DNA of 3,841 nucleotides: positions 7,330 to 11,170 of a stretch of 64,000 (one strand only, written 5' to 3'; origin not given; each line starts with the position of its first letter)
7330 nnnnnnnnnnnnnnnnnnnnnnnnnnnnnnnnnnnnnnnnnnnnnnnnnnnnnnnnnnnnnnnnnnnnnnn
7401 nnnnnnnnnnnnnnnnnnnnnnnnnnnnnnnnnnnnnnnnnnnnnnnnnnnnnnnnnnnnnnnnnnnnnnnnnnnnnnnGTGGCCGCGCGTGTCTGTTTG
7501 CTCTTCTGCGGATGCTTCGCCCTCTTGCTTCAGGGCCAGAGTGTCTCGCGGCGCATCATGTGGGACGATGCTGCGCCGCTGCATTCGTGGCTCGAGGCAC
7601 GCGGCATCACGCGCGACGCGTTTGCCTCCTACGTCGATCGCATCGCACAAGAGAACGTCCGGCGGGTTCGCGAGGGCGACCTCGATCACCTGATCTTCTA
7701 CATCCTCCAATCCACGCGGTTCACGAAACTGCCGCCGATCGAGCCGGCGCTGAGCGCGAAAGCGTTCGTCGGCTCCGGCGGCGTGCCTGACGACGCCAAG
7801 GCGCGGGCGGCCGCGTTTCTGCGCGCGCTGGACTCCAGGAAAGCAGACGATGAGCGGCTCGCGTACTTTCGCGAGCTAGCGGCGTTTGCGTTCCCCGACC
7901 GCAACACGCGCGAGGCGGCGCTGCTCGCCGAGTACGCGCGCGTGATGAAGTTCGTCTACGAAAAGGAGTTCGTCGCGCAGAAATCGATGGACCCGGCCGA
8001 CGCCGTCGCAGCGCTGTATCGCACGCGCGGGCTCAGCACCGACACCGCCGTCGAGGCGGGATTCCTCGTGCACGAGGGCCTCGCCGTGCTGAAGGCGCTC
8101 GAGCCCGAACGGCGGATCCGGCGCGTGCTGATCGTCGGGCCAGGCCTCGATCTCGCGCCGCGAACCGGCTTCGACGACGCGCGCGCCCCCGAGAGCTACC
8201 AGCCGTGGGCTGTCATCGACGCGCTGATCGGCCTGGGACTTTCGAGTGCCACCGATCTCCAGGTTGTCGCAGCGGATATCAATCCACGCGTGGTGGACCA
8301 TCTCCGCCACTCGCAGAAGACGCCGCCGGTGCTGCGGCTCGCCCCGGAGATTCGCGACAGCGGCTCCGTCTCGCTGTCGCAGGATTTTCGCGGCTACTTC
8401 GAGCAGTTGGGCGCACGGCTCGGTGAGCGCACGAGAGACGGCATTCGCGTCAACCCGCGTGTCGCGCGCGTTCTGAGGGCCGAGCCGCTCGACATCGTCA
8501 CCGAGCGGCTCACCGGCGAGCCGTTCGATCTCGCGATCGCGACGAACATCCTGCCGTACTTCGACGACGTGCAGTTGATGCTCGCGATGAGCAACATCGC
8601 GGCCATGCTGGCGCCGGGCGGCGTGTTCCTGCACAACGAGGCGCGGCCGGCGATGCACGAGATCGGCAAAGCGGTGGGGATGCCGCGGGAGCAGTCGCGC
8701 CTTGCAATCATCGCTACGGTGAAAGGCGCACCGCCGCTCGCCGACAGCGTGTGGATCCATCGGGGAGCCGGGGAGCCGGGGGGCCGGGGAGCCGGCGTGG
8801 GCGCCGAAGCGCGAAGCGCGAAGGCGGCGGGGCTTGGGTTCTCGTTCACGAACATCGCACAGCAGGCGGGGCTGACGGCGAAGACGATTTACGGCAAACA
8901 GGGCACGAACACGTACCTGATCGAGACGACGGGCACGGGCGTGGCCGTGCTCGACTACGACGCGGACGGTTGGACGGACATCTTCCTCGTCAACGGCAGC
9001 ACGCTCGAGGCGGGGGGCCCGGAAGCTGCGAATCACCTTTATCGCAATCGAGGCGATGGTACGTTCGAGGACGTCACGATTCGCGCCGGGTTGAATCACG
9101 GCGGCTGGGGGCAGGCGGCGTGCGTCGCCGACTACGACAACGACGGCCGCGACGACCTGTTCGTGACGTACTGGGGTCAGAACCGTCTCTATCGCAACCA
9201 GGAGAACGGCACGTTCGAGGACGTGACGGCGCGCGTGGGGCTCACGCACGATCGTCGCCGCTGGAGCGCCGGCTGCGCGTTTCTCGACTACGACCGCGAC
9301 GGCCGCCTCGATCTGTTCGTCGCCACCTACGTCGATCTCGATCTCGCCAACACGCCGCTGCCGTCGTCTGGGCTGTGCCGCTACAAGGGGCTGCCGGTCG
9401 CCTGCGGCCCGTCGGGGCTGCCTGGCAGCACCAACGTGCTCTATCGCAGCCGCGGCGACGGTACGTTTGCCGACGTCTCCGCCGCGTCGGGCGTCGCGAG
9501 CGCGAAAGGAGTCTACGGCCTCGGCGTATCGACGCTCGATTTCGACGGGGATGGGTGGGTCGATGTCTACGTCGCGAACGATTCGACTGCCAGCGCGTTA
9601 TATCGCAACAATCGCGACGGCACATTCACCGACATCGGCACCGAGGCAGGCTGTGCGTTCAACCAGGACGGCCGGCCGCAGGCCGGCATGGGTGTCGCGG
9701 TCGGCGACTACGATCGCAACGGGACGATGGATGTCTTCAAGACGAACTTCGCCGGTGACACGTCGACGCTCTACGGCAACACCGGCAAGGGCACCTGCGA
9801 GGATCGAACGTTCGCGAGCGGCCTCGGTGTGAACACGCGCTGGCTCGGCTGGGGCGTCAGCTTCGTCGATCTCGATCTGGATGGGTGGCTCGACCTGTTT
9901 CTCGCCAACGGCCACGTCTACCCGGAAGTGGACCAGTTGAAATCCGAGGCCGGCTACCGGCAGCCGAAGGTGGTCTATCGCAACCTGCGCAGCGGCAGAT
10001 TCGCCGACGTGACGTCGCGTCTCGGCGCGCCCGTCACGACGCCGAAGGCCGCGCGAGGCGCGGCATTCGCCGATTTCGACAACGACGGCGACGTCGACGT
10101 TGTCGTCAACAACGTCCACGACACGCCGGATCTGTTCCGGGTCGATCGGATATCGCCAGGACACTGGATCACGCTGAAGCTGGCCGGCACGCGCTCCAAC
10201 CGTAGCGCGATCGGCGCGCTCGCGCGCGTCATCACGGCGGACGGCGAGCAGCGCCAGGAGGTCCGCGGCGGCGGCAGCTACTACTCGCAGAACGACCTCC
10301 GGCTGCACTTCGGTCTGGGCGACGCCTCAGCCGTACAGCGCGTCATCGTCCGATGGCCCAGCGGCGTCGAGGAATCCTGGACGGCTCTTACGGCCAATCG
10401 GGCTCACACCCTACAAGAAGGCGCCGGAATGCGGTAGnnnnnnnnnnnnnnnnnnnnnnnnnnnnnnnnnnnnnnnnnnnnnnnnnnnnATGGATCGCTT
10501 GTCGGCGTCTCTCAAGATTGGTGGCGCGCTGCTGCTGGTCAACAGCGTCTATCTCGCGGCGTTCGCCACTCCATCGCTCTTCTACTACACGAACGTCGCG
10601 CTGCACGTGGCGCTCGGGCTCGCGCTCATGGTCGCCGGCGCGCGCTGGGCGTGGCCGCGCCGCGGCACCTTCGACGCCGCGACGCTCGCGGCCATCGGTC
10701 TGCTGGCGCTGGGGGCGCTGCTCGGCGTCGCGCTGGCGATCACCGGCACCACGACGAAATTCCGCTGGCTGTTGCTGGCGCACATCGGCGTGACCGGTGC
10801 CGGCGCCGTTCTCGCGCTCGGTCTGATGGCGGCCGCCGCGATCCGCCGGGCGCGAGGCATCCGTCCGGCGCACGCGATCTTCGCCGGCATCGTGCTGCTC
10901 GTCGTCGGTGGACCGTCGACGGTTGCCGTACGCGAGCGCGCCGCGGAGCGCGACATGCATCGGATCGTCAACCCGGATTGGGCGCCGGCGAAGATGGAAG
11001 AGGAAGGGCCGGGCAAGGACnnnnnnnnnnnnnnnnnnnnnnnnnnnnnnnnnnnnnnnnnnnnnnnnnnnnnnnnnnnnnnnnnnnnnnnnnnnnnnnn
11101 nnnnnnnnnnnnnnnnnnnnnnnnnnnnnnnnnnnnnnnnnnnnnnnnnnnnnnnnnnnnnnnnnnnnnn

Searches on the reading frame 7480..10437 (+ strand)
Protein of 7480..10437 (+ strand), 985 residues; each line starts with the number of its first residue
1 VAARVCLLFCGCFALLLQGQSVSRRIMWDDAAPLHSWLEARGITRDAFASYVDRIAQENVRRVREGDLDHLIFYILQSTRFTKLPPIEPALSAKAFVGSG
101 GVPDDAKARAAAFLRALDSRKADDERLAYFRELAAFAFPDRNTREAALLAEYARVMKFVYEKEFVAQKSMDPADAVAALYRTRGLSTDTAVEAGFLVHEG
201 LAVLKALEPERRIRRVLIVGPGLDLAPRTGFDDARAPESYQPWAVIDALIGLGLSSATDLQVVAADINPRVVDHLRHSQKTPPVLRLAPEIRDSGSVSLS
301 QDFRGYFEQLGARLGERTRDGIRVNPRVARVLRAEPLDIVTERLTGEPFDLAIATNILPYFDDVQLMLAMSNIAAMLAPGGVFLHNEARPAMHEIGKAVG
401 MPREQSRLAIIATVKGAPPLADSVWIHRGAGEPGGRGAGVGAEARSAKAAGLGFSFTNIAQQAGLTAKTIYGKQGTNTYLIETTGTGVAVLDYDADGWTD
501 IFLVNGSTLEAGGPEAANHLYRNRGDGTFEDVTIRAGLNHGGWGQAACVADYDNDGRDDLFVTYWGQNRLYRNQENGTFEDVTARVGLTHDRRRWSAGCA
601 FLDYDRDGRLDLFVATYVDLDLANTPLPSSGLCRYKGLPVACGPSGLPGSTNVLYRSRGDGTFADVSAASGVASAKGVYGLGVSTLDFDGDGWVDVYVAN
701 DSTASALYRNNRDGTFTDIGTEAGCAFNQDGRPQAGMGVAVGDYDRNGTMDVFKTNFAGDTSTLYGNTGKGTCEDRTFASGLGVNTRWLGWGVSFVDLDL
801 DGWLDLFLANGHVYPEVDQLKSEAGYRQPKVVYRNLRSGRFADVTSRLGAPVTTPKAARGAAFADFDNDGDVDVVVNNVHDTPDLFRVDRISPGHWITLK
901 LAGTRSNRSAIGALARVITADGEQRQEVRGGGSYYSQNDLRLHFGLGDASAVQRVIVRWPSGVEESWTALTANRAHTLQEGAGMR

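Call 3: search_protein_families(library=pfam, proteins=[window:7480-10437:+], max_evalue=0.01)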
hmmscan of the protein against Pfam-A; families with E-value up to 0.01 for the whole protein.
window:7480-10437:+ (985 aa): 5 families
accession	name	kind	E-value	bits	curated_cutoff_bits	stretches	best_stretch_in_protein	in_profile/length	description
PF13517.12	FG-GAP_3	-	3.6e-52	175.2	26.9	6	551-614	1-61/61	FG-GAP-like repeat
PF07593.17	UnbV_ASPIC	-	2.5e-21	75.8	23.4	1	910-976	1-67/68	ASPIC and UnbV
PF01839.29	FG-GAP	-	1.7e-14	53.7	22.1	1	544-563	2-21/37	FG-GAP repeat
PF08242.18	Methyltransf_12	-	0.00036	21.6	30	1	333-383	52-98/98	Methyltransferase domain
PF01739.24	CheR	-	0.0022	17.9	27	1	316-384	104-172/195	CheR methyltransferase, SAM binding domain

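Call 4: search_protein_families(library=ncbifam, proteins=[window:7480-10437:+], max_evalue=0.01)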
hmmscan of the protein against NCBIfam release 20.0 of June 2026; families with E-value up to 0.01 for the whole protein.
window:7480-10437:+ (985 aa): 1 family
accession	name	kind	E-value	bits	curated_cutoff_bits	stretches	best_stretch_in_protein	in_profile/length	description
NF041650.1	nod_mtase_NodS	equivalog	0.003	17.3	300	1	343-391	96-145/190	nodulation methyltransferase NodS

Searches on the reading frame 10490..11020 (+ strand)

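Call 47: search_protein_families(library=pfam, proteins=[window:10490-11020:+], max_evalue=10)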
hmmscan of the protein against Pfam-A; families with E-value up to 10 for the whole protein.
window:10490-11020:+ (177 aa): 2 families
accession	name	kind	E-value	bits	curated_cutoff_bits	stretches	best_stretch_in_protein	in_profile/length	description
PF11833.13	CPP1-like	-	5.8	6.9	28.4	1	15-86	95-165/196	Protein CHAPERONE-LIKE PROTEIN OF POR1-like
PF06738.18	ThrE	-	6.6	6.6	26.3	0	80-152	139-210/241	Putative threonine/serine exporter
